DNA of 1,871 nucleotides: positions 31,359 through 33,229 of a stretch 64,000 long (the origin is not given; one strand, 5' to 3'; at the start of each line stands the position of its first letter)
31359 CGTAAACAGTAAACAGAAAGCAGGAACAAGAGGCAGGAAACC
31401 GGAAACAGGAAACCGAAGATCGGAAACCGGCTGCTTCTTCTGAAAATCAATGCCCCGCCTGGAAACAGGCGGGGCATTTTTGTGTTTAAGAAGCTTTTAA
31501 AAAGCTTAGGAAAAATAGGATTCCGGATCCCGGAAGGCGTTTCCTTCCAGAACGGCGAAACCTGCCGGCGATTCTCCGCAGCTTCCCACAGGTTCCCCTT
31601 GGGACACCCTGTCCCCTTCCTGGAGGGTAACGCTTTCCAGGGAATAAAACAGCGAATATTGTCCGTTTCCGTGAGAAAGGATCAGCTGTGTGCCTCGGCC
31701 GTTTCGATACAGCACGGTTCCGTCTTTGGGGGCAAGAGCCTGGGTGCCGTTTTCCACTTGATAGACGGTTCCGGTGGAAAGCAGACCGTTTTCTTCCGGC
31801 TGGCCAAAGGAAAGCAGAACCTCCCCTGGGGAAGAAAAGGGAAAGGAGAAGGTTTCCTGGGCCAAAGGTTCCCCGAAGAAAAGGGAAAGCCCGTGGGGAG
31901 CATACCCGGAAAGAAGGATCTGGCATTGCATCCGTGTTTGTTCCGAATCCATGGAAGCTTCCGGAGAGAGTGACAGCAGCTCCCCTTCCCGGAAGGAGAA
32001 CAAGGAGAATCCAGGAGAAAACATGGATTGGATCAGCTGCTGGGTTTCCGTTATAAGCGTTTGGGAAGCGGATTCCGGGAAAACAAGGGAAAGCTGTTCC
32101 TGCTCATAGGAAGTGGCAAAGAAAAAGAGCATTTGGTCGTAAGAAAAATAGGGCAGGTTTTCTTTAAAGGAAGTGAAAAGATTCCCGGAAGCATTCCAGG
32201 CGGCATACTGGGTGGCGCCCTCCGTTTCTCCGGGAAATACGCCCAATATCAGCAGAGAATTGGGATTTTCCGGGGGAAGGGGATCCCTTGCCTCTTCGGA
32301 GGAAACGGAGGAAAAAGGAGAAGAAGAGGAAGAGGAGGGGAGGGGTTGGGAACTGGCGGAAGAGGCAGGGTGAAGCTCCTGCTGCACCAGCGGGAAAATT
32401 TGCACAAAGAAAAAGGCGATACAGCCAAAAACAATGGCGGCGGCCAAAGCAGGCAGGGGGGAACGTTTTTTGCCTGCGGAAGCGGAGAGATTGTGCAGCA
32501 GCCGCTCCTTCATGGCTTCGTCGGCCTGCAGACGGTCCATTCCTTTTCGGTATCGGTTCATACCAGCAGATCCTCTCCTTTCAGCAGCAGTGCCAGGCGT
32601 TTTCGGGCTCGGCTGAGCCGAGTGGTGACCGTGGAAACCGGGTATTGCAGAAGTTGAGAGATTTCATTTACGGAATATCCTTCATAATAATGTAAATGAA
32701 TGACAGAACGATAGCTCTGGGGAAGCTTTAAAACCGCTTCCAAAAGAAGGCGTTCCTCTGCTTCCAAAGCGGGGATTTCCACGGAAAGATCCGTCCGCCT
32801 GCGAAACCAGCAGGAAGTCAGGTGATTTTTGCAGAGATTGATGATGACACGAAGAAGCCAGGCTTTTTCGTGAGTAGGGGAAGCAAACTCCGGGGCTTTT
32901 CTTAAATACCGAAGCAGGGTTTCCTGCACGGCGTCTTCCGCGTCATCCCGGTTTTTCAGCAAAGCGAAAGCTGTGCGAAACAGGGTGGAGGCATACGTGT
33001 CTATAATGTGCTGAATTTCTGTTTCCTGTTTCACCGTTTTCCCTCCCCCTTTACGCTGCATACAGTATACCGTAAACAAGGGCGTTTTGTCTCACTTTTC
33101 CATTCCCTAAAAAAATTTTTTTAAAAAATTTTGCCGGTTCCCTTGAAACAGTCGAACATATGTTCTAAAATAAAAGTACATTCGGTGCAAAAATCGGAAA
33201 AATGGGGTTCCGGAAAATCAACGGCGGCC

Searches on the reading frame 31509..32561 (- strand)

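Call 75: search_protein_families(library=pfam, proteins=[window:31509-32561:-], max_evalue=0.01)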
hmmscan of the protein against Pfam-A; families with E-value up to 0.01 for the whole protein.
window:31509-32561:- (351 aa): 1 family
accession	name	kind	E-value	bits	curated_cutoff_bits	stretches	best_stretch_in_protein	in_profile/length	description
PF01551.29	Peptidase_M23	-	6.2e-12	46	28.7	1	263-331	4-75/96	Peptidase family M23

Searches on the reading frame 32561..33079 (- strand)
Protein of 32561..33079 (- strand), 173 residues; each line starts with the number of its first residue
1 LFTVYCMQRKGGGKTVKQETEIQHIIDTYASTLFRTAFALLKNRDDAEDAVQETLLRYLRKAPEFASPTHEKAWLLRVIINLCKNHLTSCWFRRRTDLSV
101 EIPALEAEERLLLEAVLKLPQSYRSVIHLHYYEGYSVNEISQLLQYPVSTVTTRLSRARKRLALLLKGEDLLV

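Call 75: search_protein_families(library=pfam, proteins=[window:32561-33079:-], max_evalue=0.01)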
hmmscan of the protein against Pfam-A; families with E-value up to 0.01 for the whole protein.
window:32561-33079:- (173 aa): 8 families
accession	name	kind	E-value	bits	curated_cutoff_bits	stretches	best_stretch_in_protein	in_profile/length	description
PF08281.18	Sigma70_r4_2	-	1.5e-14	53.8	25.7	1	110-162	2-54/54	Sigma-70, region 4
PF04542.20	Sigma70_r2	-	4.8e-13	49.1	24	1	26-89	2-67/71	Sigma-70 region 2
PF04545.22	Sigma70_r4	-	6e-08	32.5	24.1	1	118-162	4-48/50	Sigma-70, region 4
PF07638.17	Sigma70_ECF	-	0.00029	21.2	21.1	1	113-163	130-180/185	ECF sigma factor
PF22029.2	PhyR_sigma2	-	0.00037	20.9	27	1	35-78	10-53/55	Sigma2 domain of PhyR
PF13936.12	HTH_38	-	0.00037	20.6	27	1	124-157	10-43/44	Helix-turn-helix domain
PF13384.12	HTH_23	-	0.0072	16.6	24.6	0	129-162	12-46/50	Homeodomain-like domain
PF25787.1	HTH_SB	-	0.0096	16.1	43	0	127-153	16-41/53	Sleeping Beauty transposase HTH domain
